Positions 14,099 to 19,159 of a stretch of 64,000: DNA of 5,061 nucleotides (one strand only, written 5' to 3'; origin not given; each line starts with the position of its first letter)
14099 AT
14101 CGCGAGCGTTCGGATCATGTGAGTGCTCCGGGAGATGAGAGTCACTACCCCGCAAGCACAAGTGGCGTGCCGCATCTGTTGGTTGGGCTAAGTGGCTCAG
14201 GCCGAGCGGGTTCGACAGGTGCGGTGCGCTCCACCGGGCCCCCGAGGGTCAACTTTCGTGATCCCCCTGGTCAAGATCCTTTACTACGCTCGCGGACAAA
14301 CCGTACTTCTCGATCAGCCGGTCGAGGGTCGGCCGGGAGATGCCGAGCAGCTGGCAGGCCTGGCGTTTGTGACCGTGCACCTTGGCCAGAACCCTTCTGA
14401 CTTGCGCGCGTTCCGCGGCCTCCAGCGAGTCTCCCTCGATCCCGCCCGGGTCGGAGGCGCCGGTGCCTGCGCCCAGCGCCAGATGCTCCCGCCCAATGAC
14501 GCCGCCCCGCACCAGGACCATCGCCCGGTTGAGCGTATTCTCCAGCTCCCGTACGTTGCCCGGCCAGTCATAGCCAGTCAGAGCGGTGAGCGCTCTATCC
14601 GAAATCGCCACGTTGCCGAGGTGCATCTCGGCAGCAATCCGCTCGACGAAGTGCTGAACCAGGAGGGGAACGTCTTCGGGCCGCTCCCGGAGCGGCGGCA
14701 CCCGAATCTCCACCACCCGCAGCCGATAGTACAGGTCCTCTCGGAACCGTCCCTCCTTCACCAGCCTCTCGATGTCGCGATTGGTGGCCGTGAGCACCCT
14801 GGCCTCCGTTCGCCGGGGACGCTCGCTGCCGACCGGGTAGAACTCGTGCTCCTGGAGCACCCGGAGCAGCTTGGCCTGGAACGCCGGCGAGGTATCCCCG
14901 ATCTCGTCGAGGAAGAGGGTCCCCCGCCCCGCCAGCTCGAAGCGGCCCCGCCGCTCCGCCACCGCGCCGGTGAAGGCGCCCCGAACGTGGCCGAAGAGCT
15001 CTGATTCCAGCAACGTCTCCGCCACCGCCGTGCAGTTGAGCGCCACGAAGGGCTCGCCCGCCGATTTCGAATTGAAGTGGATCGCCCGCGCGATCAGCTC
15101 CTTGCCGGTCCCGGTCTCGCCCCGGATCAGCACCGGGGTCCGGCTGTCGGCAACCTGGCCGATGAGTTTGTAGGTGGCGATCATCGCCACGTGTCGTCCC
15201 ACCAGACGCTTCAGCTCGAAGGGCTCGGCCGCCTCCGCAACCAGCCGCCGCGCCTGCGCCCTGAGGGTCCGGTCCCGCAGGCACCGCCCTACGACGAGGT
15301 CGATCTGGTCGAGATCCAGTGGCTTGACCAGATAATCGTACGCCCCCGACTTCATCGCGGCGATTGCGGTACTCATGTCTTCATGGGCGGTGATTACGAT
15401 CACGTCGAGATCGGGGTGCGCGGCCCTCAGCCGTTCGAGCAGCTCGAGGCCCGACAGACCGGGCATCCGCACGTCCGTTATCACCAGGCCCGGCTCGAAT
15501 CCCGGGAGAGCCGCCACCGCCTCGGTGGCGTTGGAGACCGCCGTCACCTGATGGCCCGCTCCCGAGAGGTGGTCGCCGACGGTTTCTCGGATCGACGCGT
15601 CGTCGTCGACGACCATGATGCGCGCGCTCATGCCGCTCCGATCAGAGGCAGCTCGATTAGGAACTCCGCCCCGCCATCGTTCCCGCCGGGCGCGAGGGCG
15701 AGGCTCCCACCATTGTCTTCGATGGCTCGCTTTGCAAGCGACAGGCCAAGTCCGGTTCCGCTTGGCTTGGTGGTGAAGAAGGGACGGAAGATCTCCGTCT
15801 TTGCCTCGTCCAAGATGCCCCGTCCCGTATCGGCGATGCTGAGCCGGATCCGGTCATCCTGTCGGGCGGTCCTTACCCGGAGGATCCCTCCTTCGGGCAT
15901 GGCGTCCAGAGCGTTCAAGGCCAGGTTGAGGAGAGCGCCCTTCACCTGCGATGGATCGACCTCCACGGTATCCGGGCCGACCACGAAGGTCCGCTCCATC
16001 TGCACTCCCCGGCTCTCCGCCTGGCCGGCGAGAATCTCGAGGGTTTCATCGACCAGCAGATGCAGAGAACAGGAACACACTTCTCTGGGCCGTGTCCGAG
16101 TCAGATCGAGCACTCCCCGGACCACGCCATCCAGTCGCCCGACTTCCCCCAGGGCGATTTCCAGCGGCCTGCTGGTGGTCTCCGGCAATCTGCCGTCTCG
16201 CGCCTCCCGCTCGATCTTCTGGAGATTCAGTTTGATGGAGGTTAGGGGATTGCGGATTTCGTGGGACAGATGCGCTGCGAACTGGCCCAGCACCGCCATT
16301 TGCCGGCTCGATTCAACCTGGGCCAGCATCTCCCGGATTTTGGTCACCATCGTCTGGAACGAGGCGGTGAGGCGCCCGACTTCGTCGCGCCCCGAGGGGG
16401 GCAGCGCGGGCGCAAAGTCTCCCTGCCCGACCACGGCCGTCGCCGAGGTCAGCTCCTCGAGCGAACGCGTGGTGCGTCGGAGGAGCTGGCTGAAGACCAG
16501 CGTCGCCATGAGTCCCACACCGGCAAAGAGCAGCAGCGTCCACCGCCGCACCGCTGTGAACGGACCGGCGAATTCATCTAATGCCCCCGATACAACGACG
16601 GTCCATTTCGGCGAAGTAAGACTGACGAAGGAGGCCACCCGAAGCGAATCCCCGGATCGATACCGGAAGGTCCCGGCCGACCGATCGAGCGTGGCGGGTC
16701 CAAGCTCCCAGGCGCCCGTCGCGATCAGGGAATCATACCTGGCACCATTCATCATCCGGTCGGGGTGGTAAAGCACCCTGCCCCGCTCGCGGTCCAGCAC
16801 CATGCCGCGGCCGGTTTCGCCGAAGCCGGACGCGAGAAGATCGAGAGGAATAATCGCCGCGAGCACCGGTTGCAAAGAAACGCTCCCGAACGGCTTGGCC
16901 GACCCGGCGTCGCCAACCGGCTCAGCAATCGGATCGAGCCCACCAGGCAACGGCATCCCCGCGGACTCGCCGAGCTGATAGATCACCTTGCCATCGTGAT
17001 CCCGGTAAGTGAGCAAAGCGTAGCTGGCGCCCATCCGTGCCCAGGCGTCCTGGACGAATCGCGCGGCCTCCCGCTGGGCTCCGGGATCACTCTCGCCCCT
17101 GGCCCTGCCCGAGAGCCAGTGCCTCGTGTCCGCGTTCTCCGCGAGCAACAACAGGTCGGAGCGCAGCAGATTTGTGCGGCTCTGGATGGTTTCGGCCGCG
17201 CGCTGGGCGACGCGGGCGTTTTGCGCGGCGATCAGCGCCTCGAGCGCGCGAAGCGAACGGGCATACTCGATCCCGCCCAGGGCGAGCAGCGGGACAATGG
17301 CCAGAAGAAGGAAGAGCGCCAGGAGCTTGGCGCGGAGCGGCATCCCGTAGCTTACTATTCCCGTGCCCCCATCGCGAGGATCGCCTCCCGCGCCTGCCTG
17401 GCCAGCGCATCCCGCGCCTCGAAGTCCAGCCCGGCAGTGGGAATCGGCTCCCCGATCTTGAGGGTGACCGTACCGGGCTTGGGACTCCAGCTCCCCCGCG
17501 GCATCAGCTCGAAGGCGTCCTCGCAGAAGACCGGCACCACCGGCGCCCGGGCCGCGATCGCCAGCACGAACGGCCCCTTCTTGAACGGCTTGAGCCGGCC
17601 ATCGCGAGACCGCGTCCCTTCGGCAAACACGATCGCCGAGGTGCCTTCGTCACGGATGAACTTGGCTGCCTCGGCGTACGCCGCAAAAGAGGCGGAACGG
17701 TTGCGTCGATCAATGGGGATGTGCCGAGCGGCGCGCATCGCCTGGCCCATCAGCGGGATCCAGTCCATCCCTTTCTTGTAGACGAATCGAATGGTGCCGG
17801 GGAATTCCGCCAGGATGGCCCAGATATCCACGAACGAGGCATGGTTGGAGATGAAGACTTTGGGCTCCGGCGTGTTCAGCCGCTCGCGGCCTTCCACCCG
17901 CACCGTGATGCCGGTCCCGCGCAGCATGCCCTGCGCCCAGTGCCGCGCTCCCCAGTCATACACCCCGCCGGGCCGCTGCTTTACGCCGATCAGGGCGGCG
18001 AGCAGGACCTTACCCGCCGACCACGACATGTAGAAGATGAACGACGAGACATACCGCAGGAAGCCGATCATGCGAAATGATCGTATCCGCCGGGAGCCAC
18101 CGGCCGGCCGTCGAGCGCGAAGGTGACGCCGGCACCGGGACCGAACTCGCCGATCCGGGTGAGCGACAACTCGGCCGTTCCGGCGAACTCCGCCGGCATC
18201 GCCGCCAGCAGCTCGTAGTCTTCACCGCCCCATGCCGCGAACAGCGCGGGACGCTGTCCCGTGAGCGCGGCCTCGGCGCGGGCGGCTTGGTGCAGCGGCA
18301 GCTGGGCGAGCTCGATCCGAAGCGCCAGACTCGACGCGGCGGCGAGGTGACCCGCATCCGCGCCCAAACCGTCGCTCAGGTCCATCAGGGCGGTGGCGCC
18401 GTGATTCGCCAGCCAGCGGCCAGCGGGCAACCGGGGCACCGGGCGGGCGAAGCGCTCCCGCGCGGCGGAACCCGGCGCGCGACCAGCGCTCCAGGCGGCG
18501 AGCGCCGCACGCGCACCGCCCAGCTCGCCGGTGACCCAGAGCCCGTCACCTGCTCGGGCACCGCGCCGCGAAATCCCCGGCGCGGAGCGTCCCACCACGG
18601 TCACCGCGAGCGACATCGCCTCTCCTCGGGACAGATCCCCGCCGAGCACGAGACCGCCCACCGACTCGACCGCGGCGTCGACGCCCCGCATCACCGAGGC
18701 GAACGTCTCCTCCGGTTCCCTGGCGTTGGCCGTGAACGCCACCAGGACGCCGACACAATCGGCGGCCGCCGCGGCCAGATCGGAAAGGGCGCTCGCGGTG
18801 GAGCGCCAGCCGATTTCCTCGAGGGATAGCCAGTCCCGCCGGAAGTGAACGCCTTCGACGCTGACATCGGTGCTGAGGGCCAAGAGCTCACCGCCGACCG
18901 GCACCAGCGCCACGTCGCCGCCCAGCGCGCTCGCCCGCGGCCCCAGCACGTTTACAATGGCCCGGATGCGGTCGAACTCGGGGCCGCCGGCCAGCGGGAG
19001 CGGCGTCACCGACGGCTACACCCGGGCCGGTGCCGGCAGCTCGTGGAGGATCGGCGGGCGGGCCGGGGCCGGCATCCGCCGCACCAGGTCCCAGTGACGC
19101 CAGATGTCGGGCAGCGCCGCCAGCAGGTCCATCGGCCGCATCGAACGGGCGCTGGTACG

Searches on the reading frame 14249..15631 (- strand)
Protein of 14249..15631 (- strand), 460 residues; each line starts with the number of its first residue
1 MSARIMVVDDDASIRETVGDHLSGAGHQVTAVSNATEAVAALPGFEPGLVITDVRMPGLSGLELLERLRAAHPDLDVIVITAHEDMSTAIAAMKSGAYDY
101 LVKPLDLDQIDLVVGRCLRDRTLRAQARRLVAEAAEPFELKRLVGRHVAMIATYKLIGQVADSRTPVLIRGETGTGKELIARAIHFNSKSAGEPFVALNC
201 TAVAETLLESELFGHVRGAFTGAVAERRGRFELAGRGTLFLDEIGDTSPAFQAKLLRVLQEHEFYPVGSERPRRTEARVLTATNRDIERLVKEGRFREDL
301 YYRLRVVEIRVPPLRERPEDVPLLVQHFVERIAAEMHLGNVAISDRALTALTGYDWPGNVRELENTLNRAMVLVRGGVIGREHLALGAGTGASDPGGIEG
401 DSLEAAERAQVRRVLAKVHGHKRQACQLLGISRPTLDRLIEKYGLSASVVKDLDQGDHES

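Call 32: search_protein_families(library=pfam, proteins=[window:14249-15631:-], max_evalue=0.001)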
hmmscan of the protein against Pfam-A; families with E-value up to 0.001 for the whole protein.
window:14249-15631:- (460 aa): 7 families
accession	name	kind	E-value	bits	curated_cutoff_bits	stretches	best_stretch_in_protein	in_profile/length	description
PF00158.32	Sigma54_activat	-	2.1e-66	223.2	20.2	1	144-309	2-167/168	Sigma-54 interaction domain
PF00072.30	Response_reg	-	3.8e-29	101.5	30.2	1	5-110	1-106/111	Response regulator receiver domain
PF25601.1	AAA_lid_14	-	2.1e-23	82.4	27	1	315-385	1-71/87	AAA+ ATPase lid domain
PF14532.12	Sigma54_activ_2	-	9e-20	71.8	25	1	145-314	2-138/138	Sigma-54 interaction domain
PF02954.25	HTH_8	-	2.3e-07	30.9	22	1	403-443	2-42/42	Bacterial regulatory protein, Fis family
PF07728.20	AAA_5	-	1.7e-05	25.3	22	1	166-285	1-123/139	AAA domain (dynein-related subfamily)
PF00004.35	AAA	-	0.00018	22.4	21.2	1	167-296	1-123/131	ATPase family associated with various cellular activities (AAA)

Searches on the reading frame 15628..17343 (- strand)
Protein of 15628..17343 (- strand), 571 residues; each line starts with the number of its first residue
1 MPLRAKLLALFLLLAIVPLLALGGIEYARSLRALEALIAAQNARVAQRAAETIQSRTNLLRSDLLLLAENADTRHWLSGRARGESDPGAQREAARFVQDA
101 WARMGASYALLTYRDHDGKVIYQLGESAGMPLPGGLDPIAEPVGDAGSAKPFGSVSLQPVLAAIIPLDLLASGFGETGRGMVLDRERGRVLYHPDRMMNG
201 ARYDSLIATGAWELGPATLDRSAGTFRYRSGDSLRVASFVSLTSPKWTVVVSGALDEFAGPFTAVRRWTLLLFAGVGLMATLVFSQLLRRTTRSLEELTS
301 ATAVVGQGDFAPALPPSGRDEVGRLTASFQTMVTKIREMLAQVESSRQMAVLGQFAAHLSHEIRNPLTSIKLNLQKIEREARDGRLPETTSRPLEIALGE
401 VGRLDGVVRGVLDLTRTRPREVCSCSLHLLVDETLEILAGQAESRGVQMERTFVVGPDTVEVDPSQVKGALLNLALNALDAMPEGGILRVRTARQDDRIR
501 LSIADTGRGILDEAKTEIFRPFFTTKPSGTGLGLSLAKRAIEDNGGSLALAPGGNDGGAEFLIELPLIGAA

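Call 32: search_protein_families(library=pfam, proteins=[window:15628-17343:-], max_evalue=0.001)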
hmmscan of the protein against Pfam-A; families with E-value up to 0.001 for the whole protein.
window:15628-17343:- (571 aa): 5 families
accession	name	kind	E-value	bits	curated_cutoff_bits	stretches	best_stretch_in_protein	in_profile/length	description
PF02518.31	HATPase_c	-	1.3e-17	64.7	26.4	1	463-567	2-109/111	Histidine kinase-, DNA gyrase B-, and HSP90-like ATPase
PF02743.24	dCache_1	-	5.5e-13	49.4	45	2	33-136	2-88/240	Cache domain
PF00512.31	HisKA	-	1.2e-12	48.1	26.9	1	352-417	2-63/66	His Kinase A (phospho-acceptor) domain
PF00672.30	HAMP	-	2.8e-12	47.2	25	1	287-338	2-53/53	HAMP domain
PF10090.15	HPTransfase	-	0.00061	20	22.9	0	464-509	30-74/123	Histidine phosphotransferase C-terminal domain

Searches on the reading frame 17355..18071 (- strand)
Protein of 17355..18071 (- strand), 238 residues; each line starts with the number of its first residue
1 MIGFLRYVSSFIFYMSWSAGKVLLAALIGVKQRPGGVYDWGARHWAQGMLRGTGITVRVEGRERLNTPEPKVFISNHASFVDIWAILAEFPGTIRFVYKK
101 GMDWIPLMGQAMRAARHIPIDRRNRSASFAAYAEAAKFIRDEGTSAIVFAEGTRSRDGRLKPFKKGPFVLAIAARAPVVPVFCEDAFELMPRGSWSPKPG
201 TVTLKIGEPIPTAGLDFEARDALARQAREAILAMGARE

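Call 32: search_protein_families(library=pfam, proteins=[window:17355-18071:-], max_evalue=0.001)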
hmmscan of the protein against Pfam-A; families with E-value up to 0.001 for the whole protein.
window:17355-18071:- (238 aa): 1 family
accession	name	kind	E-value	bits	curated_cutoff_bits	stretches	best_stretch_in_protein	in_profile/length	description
PF01553.26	Acyltransferase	-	8.3e-28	97.3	23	1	57-183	2-131/132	Acyltransferase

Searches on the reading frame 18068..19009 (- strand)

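Call 32: search_protein_families(library=pfam, proteins=[window:18068-19009:-], max_evalue=0.001)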
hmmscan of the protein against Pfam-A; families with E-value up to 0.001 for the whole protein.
window:18068-19009:- (313 aa): 1 family
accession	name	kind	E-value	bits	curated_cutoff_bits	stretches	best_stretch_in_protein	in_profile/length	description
PF00586.29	AIRS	-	3.2e-17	63.4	24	1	31-141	2-111/112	AIR synthase related protein, N-terminal domain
